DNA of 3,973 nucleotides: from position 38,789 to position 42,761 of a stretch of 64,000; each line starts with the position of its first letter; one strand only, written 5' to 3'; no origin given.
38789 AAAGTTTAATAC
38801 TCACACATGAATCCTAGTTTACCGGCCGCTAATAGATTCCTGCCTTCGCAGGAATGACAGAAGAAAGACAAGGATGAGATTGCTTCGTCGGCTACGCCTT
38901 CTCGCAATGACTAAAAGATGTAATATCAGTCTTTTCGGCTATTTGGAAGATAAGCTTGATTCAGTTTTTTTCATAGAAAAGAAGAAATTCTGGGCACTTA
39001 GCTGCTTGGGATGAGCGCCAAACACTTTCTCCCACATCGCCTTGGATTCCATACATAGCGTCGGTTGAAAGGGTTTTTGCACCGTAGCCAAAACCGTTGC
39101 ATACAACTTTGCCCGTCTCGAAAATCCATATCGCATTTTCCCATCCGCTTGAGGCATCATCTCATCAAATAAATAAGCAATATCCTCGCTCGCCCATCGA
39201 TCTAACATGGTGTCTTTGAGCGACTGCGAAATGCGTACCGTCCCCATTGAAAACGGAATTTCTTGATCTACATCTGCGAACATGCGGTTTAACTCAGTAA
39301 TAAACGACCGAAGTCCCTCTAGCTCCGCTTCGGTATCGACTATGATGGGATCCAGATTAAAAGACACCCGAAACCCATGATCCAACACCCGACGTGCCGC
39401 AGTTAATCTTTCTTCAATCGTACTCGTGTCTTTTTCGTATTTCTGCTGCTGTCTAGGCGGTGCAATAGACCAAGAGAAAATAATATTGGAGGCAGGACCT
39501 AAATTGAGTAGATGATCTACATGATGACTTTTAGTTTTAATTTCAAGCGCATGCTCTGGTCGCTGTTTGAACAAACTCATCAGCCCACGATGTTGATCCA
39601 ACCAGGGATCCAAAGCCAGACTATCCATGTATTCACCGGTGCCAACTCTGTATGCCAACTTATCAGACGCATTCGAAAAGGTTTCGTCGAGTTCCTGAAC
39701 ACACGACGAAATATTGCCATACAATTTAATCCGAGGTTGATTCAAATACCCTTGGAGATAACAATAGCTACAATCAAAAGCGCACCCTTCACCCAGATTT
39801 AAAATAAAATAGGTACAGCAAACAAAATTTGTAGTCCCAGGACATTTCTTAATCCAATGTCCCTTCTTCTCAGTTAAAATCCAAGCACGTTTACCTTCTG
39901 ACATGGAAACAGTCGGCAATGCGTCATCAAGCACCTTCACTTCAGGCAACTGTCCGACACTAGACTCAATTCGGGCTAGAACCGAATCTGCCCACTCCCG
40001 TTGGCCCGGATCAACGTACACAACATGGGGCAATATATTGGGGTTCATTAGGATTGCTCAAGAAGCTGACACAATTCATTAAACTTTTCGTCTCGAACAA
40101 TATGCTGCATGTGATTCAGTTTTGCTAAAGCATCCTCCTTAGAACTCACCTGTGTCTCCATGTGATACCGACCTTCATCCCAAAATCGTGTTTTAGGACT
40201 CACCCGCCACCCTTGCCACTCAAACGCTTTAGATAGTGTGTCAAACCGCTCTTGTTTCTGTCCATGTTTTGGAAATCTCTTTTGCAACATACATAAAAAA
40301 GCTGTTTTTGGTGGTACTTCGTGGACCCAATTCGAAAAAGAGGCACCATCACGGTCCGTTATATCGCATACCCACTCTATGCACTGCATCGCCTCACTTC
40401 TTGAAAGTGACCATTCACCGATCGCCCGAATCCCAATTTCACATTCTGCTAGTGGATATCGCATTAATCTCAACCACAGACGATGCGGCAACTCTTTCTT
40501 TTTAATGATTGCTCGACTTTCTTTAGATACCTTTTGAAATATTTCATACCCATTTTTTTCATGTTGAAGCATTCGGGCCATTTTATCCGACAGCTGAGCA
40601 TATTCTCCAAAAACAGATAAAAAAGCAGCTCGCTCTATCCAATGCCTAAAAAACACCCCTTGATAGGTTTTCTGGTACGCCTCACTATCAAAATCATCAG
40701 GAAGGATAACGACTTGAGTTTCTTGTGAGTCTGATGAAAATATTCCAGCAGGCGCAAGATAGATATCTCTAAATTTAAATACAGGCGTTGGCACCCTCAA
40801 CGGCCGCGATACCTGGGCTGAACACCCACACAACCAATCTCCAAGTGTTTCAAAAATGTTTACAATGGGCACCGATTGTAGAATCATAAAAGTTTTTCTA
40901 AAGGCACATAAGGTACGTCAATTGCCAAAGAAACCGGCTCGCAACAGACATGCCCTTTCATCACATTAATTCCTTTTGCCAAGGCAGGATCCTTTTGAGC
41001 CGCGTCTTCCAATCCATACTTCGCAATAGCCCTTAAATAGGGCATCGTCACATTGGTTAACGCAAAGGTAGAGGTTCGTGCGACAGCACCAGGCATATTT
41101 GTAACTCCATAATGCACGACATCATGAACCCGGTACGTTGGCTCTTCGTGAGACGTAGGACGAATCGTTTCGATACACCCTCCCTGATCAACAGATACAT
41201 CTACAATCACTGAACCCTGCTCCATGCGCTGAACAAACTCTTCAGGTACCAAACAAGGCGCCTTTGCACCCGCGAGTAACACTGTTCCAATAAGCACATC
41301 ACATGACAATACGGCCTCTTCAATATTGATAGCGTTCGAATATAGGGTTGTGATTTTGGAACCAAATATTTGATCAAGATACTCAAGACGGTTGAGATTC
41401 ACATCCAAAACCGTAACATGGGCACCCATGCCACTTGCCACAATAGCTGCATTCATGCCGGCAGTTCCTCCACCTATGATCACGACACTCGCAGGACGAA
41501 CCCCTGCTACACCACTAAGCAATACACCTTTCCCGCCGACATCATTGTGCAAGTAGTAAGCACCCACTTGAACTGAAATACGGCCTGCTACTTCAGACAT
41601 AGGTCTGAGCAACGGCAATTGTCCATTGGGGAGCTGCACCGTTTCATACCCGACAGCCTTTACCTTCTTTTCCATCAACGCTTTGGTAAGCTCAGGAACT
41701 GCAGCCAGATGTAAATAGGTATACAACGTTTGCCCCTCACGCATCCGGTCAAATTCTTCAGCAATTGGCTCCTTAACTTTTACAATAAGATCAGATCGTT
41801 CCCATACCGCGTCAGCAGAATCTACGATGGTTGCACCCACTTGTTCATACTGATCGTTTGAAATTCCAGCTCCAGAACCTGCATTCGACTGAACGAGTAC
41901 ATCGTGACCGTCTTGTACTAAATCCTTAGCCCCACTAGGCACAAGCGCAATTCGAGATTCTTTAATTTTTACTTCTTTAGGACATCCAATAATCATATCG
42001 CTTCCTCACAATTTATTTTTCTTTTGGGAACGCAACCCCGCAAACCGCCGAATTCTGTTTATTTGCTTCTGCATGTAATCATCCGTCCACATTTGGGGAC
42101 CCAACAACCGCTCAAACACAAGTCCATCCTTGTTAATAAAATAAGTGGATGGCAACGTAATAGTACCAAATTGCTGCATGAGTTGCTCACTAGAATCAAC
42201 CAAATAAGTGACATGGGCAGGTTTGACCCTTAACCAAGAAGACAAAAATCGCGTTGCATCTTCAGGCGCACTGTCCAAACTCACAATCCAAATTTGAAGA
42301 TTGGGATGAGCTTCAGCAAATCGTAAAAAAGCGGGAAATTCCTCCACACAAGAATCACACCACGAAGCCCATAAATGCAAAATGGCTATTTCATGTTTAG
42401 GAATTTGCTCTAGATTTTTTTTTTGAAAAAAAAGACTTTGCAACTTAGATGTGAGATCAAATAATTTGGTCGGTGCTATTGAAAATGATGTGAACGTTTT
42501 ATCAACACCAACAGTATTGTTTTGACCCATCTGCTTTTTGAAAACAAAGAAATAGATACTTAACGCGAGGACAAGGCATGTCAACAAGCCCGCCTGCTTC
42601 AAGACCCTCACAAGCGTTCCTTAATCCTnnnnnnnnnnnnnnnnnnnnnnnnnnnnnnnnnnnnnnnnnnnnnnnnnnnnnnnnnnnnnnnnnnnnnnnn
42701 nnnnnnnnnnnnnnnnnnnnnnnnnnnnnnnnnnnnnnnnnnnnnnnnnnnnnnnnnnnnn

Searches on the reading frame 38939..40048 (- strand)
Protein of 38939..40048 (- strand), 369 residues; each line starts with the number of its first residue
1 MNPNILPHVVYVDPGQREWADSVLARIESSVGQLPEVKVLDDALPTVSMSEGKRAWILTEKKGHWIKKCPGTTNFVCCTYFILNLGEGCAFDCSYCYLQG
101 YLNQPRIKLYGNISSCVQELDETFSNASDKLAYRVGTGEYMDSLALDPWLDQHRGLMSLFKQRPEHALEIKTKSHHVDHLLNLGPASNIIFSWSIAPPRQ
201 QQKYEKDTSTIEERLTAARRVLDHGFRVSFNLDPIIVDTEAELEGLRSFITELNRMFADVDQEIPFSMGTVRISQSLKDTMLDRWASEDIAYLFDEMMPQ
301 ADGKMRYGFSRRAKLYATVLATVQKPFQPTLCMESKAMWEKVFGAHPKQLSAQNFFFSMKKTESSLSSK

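Call 19: search_protein_families(library=pfam, proteins=[window:38939-40048:-], max_evalue=0.001)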
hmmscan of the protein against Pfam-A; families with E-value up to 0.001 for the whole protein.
window:38939-40048:- (369 aa): 2 families
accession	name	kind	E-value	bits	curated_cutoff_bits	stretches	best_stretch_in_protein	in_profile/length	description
PF20903.3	SPL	-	3.6e-20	72.6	27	1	81-288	79-286/338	Spore photoproduct lyase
PF04055.27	Radical_SAM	-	3.8e-05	24.3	29.5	1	84-249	2-165/166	Radical SAM superfamily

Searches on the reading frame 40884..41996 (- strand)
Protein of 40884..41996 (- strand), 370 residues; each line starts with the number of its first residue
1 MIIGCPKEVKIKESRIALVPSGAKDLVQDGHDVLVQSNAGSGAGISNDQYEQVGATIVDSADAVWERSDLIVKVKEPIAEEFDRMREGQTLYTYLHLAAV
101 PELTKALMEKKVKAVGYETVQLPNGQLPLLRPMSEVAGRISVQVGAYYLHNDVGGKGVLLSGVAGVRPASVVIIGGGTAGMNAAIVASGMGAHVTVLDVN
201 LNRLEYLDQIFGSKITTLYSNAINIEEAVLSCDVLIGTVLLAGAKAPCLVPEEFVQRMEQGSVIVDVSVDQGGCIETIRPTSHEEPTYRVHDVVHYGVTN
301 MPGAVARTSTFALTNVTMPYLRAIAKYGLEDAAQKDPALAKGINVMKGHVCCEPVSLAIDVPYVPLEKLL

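Call 19: search_protein_families(library=pfam, proteins=[window:40884-41996:-], max_evalue=0.001)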
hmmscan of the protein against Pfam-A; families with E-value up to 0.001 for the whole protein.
window:40884-41996:- (370 aa): 7 families
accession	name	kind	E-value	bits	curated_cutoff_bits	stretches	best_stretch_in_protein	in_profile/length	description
PF01262.27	AlaDh_PNT_C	-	1.6e-83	279.8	23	1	141-352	1-213/214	Alanine dehydrogenase/PNT, C-terminal domain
PF05222.21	AlaDh_PNT_N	-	4.2e-47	160.2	30.4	1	4-137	1-136/136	Alanine dehydrogenase/PNT, N-terminal domain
PF07992.20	Pyr_redox_2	-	9.7e-06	25.6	26.1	1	167-217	141-191/291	Pyridine nucleotide-disulphide oxidoreductase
PF00070.33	Pyr_redox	-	9.8e-06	26.4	22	1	170-221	1-52/82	Pyridine nucleotide-disulphide oxidoreductase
PF01134.28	GIDA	-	7.7e-05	22.3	22.1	1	171-204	2-35/391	Glucose inhibited division protein A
PF03486.20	HI0933_like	-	0.00017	21.6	50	1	170-200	2-32/244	HI0933-like protein Rossmann domain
PF02826.25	2-Hacid_dh_C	-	0.00054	19.8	25.1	0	167-268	35-127/178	D-isomer specific 2-hydroxyacid dehydrogenase, NAD binding domain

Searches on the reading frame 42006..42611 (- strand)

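Call 19: search_protein_families(library=pfam, proteins=[window:42006-42611:-], max_evalue=0.001)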
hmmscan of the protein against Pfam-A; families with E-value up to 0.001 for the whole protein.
window:42006-42611:- (201 aa): 4 families
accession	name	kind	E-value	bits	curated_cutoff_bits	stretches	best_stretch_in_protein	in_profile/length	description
PF00578.27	AhpC-TSA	-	2.5e-11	44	26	1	57-165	10-121/124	AhpC/TSA family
PF08534.16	Redoxin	-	6.4e-09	36.2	26.6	1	63-175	19-138/148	Redoxin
PF13905.12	Thioredoxin_8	-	7.7e-05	23.4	27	1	75-163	3-92/94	Thioredoxin-like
PF14595.12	Thioredoxin_9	-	0.00013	22.3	25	1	71-125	39-93/129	Thioredoxin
